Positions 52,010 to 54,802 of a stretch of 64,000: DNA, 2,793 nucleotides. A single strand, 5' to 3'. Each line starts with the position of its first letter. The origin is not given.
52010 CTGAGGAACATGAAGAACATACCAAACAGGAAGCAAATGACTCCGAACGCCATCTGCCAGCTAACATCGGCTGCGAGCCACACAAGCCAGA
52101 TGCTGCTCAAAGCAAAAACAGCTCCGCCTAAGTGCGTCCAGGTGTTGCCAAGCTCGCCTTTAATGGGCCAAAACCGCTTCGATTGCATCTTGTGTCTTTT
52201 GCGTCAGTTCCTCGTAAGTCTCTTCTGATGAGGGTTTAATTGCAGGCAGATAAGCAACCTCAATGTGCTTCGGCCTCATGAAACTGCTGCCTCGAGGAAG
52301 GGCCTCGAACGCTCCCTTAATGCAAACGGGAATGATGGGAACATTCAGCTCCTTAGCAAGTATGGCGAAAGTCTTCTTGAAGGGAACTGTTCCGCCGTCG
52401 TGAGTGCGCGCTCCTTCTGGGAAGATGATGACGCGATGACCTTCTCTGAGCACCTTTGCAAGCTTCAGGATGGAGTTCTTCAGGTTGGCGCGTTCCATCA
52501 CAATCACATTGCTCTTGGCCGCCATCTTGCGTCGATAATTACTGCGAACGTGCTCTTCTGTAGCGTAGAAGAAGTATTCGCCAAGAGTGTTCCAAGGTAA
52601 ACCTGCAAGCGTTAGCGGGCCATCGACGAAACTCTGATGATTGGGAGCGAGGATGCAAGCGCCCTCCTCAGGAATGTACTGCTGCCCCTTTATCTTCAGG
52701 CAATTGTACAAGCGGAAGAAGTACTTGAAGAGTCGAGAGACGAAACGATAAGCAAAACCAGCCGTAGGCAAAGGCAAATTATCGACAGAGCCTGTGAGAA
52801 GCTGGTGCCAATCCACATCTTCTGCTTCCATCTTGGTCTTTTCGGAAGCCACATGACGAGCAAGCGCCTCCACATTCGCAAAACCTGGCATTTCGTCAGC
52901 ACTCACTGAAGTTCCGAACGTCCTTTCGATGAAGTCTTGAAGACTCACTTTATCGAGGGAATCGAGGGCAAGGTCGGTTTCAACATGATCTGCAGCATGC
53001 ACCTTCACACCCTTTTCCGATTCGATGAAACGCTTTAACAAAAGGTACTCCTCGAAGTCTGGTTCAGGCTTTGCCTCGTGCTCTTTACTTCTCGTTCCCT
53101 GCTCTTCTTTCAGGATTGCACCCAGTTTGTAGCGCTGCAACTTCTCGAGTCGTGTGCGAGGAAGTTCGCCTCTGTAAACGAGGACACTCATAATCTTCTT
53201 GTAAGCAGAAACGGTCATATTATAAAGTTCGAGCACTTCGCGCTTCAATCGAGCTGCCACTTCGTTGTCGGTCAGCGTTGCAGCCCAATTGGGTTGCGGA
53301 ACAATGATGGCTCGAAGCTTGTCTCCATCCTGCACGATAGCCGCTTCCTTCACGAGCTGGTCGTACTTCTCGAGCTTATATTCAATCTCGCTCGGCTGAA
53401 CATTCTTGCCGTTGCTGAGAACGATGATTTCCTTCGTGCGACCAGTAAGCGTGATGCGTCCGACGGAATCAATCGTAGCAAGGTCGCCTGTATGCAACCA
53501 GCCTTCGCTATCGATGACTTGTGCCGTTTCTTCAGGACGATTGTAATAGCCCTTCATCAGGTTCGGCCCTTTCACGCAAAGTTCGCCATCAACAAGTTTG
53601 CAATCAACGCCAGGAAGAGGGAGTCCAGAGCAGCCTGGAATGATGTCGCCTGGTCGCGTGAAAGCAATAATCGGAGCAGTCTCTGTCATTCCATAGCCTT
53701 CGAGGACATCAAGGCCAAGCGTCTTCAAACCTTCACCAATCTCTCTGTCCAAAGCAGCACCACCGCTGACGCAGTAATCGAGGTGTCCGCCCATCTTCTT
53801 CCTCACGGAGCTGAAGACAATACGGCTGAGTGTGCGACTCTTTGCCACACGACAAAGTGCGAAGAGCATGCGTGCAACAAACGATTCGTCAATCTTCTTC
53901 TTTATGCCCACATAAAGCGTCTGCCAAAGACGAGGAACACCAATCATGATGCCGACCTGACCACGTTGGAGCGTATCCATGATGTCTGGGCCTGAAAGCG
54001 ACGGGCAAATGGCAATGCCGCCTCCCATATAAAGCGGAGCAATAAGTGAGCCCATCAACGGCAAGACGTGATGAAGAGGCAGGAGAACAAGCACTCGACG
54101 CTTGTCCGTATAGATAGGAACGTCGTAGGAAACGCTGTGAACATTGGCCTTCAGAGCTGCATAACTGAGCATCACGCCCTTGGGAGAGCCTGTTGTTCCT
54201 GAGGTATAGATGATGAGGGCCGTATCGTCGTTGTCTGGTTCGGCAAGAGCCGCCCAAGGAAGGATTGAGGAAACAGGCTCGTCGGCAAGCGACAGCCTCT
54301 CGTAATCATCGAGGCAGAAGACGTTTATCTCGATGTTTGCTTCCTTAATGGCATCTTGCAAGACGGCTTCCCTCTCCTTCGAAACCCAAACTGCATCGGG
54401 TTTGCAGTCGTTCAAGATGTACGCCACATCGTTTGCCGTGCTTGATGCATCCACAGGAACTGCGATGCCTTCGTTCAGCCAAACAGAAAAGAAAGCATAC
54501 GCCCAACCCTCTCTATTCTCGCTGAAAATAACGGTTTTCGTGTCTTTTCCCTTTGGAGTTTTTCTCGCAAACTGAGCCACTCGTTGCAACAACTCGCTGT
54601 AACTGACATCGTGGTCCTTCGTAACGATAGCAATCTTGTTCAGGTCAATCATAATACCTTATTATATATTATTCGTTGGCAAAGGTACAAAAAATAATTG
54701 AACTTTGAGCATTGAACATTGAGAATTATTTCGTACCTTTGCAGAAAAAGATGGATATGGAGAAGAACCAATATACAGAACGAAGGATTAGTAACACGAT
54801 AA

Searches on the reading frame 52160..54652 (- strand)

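Call 52: search_protein_families(library=pfam, proteins=[window:52160-54652:-], max_evalue=0.001)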
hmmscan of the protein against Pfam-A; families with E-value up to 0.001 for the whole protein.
window:52160-54652:- (830 aa): 3 families
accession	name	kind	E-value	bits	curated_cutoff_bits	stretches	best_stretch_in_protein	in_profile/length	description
PF00501.34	AMP-binding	-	1.2e-63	215.7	29.9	1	5-370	10-384/384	AMP-binding enzyme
PF01553.26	Acyltransferase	-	1.5e-23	83.5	23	1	652-779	2-132/132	Acyltransferase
PF23562.2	AMP-binding_C_3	-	1.2e-08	35.8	20.8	1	408-507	2-105/124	AMP-binding enzyme C-terminal domain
